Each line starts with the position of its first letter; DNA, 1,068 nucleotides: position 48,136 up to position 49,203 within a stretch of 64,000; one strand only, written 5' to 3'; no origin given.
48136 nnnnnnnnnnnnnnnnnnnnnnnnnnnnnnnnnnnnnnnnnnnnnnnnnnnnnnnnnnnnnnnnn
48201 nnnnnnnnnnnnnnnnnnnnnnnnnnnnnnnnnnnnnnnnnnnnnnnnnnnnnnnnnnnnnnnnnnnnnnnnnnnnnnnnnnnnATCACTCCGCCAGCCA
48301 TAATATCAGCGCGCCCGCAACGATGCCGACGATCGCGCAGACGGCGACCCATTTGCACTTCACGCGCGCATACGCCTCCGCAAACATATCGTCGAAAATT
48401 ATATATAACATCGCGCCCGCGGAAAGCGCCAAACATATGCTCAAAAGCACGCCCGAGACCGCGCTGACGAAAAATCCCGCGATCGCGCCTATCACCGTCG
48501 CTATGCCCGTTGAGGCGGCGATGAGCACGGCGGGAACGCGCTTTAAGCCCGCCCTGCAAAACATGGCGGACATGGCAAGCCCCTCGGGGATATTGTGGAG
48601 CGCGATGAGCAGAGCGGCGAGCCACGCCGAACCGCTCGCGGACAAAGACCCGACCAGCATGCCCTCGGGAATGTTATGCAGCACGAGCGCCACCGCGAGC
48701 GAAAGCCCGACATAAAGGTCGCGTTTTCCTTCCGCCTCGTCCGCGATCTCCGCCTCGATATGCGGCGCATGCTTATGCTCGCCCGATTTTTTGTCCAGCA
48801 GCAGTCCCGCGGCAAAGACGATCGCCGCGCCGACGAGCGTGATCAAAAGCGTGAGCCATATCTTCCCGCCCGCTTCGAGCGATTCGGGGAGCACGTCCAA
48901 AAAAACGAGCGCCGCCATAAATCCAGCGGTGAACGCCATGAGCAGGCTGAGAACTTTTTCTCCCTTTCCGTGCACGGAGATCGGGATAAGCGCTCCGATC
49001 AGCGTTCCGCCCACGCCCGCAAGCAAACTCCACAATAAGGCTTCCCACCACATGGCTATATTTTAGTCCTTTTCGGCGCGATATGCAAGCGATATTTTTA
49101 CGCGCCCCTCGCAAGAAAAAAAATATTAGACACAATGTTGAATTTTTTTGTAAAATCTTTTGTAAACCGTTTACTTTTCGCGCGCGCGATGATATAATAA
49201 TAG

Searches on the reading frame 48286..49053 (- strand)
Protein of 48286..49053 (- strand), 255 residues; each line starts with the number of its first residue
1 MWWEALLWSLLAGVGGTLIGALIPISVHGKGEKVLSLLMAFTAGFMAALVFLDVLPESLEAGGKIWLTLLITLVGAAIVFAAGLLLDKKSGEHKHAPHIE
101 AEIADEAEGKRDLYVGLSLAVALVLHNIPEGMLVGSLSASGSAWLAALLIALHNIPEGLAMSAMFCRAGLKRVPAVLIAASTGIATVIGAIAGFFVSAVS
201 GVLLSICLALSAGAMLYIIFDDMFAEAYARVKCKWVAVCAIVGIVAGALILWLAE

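Call 11: search_protein_families(library=pfam, proteins=[window:48286-49053:-], max_evalue=0.01)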
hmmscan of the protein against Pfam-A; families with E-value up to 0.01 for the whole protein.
window:48286-49053:- (255 aa): 1 family
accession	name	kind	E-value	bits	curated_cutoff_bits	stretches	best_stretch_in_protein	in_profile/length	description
PF02535.28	Zip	-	4.3e-27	95.6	35.1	2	89-252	151-320/323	ZIP Zinc transporter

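Call 27: find_homologous_proteins(query=window:48286-49053:-)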
Query window:48286-49053:- (255 aa): 2959 proteins with E <= 0.001 among 8000 candidates; the best 120 are listed.
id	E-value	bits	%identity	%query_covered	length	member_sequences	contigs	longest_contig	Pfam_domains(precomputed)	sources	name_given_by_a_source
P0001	3.5e-150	516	99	100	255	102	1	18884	PF02535.29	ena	-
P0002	8.4e-115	401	76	100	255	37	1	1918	PF02535.29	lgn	-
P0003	3.8e-114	399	76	100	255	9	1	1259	PF02535.29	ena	-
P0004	1.3e-113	397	78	98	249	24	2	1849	PF02535.29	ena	-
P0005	5.0e-112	392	75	100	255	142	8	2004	PF02535.29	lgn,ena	-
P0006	1.8e-108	380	75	98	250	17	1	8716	PF02535.29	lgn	-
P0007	4.4e-107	375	74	96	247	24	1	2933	PF02535.29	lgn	-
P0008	3.6e-93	330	66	100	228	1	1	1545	PF02535.29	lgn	-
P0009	1.1e-91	325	69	98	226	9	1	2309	PF02535.29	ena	-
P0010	1.2e-82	295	60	100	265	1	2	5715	PF02535.29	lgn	-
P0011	7.9e-82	293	62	98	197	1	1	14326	PF02535.29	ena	-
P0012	2.1e-70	255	99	50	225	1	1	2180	PF02535.29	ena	-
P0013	2.3e-69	252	98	50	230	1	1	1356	PF03721.21,PF02535.29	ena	-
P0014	1.1e-68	250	93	54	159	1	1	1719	PF02535.29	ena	-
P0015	1.6e-68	249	74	67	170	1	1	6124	PF02535.29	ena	-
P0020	3.1e-46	176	41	97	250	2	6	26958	PF02535.29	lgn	-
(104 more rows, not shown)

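Call 38: find_encoding_contigs(protein=P0006, flank=10000, max_places=2)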
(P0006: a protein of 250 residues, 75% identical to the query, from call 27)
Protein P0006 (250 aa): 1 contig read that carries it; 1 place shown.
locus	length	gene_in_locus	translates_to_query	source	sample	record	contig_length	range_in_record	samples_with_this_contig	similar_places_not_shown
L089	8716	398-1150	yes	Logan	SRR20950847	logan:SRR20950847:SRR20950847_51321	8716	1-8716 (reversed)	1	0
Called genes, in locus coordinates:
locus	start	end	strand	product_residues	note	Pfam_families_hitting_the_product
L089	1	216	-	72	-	?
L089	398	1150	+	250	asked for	PF02535:Zip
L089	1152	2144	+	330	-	PF01300:Sua5_yciO_yrdC, PF03481:Sua5_C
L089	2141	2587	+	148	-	PF01451:LMWPc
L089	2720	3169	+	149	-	PF02502:LacAB_rpiB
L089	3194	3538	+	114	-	-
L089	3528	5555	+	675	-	PF01496:V_ATPase_I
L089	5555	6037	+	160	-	PF00137:ATP-synt_C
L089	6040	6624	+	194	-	PF01991:vATP-synt_E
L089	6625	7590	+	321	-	PF01992:vATP-synt_AC39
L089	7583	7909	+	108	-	PF01990:ATP-synt_F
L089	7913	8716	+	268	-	?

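Call 39: find_encoding_contigs(protein=P0010, flank=10000, max_places=2)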
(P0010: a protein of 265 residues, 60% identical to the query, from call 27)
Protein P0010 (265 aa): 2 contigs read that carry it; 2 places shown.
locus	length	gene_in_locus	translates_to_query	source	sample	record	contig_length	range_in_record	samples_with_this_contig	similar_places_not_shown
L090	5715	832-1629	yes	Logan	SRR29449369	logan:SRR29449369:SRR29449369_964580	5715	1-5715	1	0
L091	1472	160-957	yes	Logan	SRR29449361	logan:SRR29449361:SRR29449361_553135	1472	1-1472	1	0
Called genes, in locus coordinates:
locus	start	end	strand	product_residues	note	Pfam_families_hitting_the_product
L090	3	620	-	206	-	?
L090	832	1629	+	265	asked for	PF02535:Zip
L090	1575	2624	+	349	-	PF01300:Sua5_yciO_yrdC, PF03481:Sua5_C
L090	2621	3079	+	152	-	PF01451:LMWPc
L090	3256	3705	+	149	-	PF02502:LacAB_rpiB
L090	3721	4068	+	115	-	-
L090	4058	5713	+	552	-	?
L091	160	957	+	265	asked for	PF02535:Zip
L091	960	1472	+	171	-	?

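Call 40: find_encoding_contigs(protein=P0005, flank=3000, max_places=8)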
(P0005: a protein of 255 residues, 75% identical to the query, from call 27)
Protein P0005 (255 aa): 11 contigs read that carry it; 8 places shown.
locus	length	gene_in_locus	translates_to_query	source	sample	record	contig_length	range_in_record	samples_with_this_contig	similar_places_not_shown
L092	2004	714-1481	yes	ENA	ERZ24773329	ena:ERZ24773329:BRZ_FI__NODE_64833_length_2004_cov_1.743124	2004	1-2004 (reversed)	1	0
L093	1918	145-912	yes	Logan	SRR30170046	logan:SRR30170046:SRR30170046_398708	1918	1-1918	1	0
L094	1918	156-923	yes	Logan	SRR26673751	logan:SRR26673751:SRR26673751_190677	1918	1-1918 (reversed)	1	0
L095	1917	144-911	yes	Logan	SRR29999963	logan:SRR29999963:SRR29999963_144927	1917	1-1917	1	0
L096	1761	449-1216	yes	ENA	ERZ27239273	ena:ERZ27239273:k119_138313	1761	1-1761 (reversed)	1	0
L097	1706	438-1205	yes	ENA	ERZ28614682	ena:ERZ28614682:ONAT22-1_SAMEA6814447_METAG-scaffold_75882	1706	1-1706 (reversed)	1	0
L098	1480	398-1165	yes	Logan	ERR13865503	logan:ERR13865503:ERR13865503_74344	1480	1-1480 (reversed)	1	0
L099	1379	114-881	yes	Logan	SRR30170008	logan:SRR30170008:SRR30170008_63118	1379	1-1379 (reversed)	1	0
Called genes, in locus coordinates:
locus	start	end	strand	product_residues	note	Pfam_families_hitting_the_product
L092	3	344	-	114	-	?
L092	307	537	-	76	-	-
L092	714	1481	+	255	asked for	PF02535:Zip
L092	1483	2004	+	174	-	?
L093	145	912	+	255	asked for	PF02535:Zip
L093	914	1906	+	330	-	PF01300:Sua5_yciO_yrdC, PF03481:Sua5_C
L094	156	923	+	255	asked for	PF02535:Zip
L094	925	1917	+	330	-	PF01300:Sua5_yciO_yrdC, PF03481:Sua5_C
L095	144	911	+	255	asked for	PF02535:Zip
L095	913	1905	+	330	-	PF01300:Sua5_yciO_yrdC, PF03481:Sua5_C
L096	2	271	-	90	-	?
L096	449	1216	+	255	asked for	PF02535:Zip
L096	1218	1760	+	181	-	?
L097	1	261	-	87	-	?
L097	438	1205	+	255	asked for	PF02535:Zip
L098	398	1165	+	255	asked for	PF02535:Zip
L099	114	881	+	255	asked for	PF02535:Zip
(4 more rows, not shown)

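Call 70: find_encoding_contigs(protein=P0020, flank=10000, max_places=1)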
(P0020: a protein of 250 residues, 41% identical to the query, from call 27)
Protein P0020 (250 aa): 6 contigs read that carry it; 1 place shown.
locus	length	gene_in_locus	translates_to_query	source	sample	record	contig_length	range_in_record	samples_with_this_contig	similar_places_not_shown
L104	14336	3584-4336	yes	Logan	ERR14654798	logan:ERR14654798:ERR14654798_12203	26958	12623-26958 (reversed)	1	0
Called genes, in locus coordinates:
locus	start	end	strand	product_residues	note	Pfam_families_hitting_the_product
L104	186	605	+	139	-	-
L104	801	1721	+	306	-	PF20511:PMI_typeI_cat (weak)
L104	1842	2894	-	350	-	PF07411:DUF1508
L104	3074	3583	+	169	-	PF02834:LigT_PEase (weak), PF23474:Acb1 (weak), PF13563:2_5_RNA_ligase2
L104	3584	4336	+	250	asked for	PF02535:Zip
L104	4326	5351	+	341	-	PF01300:Sua5_yciO_yrdC, PF03481:Sua5_C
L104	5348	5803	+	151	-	PF01451:LMWPc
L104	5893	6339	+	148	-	PF02502:LacAB_rpiB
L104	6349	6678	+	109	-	-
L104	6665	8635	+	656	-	PF01496:V_ATPase_I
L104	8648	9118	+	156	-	PF00137:ATP-synt_C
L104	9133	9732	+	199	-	-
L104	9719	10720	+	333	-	PF01992:vATP-synt_AC39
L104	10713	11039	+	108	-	PF01990:ATP-synt_F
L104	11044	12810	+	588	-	PF02874:ATP-synt_ab_N, PF16886:ATP-synt_ab_Xtn, PF00006:ATP-synt_ab, PF22919:ATP-synt_VA_C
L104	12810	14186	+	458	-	PF02874:ATP-synt_ab_N, PF00006:ATP-synt_ab, PF22919:ATP-synt_VA_C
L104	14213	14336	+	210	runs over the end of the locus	PF01813:ATP-synt_D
